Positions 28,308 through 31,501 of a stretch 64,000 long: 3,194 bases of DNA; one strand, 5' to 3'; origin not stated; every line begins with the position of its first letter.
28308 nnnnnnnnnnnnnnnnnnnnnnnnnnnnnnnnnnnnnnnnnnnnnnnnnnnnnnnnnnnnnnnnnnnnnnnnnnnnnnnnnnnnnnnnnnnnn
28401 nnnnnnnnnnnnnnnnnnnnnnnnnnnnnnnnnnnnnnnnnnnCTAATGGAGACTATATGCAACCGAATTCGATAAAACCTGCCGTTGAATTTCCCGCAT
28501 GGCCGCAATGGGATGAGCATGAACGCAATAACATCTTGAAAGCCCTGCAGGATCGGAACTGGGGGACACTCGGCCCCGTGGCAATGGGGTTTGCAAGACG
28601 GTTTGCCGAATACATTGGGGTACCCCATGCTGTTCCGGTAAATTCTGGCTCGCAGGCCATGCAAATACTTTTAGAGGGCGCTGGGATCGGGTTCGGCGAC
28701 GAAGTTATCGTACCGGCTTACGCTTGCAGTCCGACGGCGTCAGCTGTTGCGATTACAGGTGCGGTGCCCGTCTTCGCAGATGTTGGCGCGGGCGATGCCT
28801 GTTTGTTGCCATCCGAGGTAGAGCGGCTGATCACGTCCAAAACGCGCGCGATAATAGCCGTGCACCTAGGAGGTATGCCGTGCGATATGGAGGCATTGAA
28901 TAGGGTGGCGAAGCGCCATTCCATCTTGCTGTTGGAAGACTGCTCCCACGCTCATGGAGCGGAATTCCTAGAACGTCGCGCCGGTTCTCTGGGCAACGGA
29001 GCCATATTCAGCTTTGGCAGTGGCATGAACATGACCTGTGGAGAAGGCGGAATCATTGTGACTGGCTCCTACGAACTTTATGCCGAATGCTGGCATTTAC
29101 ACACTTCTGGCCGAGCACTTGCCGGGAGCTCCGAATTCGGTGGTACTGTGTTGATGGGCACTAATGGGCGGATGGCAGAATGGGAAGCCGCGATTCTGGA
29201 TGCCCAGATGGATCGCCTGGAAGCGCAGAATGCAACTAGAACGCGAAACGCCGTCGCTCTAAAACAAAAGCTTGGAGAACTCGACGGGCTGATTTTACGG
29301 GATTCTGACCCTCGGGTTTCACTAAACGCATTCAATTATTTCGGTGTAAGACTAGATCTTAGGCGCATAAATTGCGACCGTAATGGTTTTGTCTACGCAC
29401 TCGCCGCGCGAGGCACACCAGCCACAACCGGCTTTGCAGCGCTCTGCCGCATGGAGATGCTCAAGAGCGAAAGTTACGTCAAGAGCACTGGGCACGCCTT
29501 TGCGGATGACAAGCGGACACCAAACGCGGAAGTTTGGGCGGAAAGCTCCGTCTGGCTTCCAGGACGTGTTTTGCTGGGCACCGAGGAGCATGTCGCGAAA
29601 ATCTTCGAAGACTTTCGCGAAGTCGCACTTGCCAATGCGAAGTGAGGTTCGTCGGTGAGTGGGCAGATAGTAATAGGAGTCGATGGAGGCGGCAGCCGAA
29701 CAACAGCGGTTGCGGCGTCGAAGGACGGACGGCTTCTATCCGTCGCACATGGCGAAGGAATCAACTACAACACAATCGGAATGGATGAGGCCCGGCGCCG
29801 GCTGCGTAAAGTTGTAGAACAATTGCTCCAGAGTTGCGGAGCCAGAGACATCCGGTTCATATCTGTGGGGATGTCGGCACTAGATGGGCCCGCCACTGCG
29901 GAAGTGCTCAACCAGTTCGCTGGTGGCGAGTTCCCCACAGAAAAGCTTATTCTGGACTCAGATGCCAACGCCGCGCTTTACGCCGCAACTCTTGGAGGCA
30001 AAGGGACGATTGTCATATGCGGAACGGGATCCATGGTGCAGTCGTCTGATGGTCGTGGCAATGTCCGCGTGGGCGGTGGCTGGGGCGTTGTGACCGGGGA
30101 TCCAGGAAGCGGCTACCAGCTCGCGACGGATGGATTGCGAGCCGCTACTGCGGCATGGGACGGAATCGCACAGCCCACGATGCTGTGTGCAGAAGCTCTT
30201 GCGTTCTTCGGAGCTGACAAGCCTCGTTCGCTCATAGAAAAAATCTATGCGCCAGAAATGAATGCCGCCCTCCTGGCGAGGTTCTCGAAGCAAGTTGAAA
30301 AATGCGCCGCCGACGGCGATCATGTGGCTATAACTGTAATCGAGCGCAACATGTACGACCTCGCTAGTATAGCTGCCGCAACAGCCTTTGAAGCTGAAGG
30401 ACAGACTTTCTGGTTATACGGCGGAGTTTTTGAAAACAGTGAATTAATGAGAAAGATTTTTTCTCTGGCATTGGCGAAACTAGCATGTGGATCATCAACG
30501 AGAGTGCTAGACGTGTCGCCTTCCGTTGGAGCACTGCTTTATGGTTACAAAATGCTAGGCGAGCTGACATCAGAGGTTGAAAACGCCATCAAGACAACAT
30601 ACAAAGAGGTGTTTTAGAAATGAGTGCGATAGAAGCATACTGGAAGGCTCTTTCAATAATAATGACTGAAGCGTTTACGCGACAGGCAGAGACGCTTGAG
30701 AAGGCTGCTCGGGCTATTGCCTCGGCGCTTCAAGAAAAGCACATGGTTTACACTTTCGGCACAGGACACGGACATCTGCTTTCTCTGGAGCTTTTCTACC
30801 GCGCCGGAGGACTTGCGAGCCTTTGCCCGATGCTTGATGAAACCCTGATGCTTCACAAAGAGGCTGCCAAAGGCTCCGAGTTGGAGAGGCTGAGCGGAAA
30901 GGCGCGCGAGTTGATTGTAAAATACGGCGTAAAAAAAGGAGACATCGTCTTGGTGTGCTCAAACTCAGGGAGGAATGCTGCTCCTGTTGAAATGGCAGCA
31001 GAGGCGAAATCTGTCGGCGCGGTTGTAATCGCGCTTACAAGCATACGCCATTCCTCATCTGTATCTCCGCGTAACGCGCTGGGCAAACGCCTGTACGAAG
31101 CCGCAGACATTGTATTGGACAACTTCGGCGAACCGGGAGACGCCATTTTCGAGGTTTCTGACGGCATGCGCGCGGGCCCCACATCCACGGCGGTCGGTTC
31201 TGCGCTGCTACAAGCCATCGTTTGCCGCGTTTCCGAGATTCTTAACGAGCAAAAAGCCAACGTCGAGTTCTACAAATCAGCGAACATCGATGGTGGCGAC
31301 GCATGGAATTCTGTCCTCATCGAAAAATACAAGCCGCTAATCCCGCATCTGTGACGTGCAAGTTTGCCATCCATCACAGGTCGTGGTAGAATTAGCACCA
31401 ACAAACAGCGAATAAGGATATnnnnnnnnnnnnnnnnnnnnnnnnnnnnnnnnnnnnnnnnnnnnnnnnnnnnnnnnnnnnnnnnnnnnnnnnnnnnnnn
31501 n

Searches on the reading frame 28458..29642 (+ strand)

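Call 19: search_protein_families(library=pfam, proteins=[window:28458-29642:+], max_evalue=0.00001)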
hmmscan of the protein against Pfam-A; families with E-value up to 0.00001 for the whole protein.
window:28458-29642:+ (395 aa): 1 family
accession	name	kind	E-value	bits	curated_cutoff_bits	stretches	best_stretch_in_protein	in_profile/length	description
PF01041.23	DegT_DnrJ_EryC1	-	2.8e-84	283.9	19.8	1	20-383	4-356/360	DegT/DnrJ/EryC1/StrS aminotransferase family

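Call 71: search_protein_families(library=ncbifam, proteins=[window:28458-29642:+], max_evalue=0.00001)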
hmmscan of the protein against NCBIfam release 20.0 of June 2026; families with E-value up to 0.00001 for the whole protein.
window:28458-29642:+ (395 aa): 7 families
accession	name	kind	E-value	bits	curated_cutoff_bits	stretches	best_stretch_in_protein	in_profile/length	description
NF008658.2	PRK11658.1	equivalog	1.9e-49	168.3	631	1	17-328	11-326/379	UDP-4-amino-4-deoxy-L-arabinose aminotransferase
TIGR04427.1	PLP_DesI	equivalog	1.5e-46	159.3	650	1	28-337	40-342/390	dTDP-4-dehydro-6-deoxyglucose aminotransferase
TIGR03588.1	PseC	equivalog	1.7e-44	152.2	423.5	1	20-373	11-364/380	UDP-4-amino-4,6-dideoxy-N-acetyl-beta-L-altrosamine transaminase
TIGR04181.1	NHT_00031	hypoth_equivalog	1.1e-42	146.2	420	1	15-338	5-338/359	LegC family aminotransferase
NF008687.0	PRK11706.1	equivalog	9.8e-40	136.4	375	1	16-333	7-327/375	dTDP-4-amino-4,6-dideoxygalactose transaminase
NF011936.0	PRK15407.1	equivalog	1.3e-36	126.2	423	1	19-210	45-243/440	lipopolysaccharide biosynthesis protein RfbH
TIGR02379.1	ECA_wecE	subfamily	4.9e-29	101.2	434.85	1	16-275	7-271/376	dTDP-4-amino-4,6-dideoxy-D-glucose transaminase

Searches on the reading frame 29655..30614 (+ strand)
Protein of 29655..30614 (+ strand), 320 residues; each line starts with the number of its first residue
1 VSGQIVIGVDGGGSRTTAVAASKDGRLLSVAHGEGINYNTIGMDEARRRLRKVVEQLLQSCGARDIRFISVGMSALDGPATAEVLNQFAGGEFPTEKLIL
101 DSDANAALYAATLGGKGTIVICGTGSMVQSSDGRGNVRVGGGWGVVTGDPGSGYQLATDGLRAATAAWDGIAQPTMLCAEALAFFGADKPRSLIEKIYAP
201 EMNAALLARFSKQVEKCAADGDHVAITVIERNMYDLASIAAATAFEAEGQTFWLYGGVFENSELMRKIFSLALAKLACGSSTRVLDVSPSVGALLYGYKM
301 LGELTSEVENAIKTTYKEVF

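Call 19: search_protein_families(library=pfam, proteins=[window:29655-30614:+], max_evalue=0.00001)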
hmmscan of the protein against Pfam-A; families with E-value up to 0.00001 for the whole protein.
window:29655-30614:+ (320 aa): 1 family
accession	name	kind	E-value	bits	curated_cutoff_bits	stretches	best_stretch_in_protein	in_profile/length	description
PF01869.26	BcrAD_BadFG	-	2.1e-32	113.2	31.5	1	7-297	1-271/271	BadF/BadG/BcrA/BcrD ATPase family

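Call 71: search_protein_families(library=ncbifam, proteins=[window:29655-30614:+], max_evalue=0.00001)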
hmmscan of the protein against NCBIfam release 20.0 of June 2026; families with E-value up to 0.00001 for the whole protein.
window:29655-30614:+ (320 aa): 1 family
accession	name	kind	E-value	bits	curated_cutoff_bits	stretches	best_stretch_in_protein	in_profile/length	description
NF046058.1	NagK_SO3507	equivalog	2.4e-25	89.6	370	1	3-261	8-262/295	N-acetylglucosamine kinase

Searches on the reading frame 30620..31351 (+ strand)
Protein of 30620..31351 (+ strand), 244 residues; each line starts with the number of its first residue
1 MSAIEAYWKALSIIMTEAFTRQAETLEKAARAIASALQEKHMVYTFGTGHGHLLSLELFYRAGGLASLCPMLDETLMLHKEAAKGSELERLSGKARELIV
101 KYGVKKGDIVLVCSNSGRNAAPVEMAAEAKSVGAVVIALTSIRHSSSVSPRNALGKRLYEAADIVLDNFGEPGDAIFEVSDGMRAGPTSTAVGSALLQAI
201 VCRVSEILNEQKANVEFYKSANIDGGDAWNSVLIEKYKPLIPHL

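Call 19: search_protein_families(library=pfam, proteins=[window:30620-31351:+], max_evalue=0.00001)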
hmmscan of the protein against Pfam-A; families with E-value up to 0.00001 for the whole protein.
window:30620-31351:+ (244 aa): 1 family
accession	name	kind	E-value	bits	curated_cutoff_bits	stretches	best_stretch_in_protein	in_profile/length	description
PF13580.11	SIS_2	-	1.7e-41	141.9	27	1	7-141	2-138/138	SIS domain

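Call 71: search_protein_families(library=ncbifam, proteins=[window:30620-31351:+], max_evalue=0.00001)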
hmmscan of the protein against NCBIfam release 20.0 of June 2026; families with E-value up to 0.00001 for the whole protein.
window:30620-31351:+ (244 aa): 2 families
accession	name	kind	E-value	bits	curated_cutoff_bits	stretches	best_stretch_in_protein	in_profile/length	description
NF002805.0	PRK02947.1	subfamily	1.6e-78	263.3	135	1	3-244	3-246/247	sugar isomerase domain-containing protein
TIGR03127.2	RuMP_HxlB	equivalog_domain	6.8e-08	32.6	160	1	103-146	69-112/178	6-phospho-3-hexuloisomerase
